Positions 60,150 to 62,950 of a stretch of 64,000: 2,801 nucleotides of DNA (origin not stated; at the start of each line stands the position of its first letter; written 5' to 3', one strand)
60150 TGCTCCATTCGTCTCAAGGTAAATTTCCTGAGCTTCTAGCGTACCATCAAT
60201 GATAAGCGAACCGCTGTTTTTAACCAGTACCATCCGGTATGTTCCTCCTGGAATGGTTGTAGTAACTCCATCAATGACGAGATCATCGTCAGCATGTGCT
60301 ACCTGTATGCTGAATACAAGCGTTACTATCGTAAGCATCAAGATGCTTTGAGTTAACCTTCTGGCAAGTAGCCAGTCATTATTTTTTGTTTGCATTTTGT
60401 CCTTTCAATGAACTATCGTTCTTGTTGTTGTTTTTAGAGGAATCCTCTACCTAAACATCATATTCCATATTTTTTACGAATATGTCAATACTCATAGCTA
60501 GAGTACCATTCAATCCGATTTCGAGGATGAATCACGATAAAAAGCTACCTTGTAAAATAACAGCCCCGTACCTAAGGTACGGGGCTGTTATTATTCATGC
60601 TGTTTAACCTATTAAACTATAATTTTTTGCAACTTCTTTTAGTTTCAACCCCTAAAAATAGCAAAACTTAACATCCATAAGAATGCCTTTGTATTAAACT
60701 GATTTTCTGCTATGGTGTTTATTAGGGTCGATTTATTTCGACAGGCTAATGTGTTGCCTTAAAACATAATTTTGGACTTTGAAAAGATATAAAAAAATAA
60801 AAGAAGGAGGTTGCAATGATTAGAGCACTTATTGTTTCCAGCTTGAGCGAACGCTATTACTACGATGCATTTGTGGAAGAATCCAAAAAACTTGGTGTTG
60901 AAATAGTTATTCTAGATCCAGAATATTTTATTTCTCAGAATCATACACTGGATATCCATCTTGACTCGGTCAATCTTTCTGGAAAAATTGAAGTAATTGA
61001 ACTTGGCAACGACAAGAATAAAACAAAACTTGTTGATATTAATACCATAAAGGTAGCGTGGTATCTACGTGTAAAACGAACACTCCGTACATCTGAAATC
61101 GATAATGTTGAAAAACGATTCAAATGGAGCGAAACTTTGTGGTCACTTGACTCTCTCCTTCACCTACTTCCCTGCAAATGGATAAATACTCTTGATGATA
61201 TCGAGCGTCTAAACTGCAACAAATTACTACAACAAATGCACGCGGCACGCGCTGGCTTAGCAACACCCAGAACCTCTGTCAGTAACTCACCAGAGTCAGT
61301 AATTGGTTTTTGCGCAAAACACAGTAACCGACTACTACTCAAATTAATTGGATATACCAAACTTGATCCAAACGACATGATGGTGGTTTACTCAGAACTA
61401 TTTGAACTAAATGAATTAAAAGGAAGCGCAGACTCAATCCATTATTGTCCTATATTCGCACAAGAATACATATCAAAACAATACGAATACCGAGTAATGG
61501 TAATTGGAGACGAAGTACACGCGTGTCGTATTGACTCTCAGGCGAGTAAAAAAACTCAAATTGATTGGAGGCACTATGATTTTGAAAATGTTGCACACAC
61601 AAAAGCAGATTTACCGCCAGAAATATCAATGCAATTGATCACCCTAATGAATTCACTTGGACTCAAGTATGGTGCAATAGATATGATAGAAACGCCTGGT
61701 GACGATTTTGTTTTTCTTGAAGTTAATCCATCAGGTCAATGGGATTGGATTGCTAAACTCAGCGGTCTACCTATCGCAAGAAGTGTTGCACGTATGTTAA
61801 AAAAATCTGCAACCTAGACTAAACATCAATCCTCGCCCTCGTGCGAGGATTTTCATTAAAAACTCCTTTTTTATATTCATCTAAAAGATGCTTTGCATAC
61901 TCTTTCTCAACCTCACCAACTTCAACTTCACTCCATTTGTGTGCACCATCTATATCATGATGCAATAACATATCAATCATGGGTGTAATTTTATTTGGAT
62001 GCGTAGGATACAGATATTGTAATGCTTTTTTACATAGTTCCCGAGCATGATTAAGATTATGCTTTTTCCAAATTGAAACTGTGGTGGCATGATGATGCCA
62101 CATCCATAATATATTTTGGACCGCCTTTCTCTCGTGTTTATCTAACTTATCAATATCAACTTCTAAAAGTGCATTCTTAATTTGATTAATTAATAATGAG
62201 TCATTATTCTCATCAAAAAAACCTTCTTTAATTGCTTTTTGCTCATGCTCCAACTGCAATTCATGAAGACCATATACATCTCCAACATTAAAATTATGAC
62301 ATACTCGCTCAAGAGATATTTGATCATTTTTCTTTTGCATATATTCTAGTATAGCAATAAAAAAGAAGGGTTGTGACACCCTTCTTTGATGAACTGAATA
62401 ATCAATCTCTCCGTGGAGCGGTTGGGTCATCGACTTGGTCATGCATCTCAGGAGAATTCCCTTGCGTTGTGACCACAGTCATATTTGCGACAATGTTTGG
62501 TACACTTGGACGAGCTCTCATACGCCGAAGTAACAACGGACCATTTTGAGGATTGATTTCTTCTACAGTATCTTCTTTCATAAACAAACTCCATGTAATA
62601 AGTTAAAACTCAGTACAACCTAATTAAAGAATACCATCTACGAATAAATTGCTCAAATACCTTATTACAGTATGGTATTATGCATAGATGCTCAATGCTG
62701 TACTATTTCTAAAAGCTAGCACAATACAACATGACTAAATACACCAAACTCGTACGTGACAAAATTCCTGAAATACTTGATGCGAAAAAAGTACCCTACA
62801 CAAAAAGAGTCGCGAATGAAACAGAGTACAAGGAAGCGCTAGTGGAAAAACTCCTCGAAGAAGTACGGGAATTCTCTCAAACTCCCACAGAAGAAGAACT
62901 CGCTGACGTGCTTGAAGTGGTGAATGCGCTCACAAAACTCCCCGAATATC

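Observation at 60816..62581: Putative graspetide-type RiPP locus: MvdD-like ATP-grasp maturase plus convergent 59-aa precursor with its own RBS and terminator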

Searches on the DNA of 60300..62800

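Call 86: search_rna_families(source=window, start=60300, end=62800, threshold=evalue, max_evalue=1)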
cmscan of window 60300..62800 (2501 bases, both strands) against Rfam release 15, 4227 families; matches with E-value up to 1: 5.
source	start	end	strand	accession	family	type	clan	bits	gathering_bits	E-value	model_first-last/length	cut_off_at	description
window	60554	60633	-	RF02495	ohsC_RNA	Gene; antitoxin;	-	30.2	50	0.058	1-77/77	no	Oppression of Hydrophobic ORF by sRNA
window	61800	61852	+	RF01393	isrJ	Gene; sRNA;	-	28.4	37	0.014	1-75/75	no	isrJ Hfq binding RNA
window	60531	60594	+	RF02495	ohsC_RNA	Gene; antitoxin;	-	25.4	50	0.58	1-77/77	no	Oppression of Hydrophobic ORF by sRNA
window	60554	60584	-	RF02401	ClpQY_promoter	Cis-reg;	-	18.8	42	0.47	1-29/57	no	ClpQY promoter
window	60564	60592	+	RF02401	ClpQY_promoter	Cis-reg;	-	17.8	42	0.8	1-27/57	no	ClpQY promoter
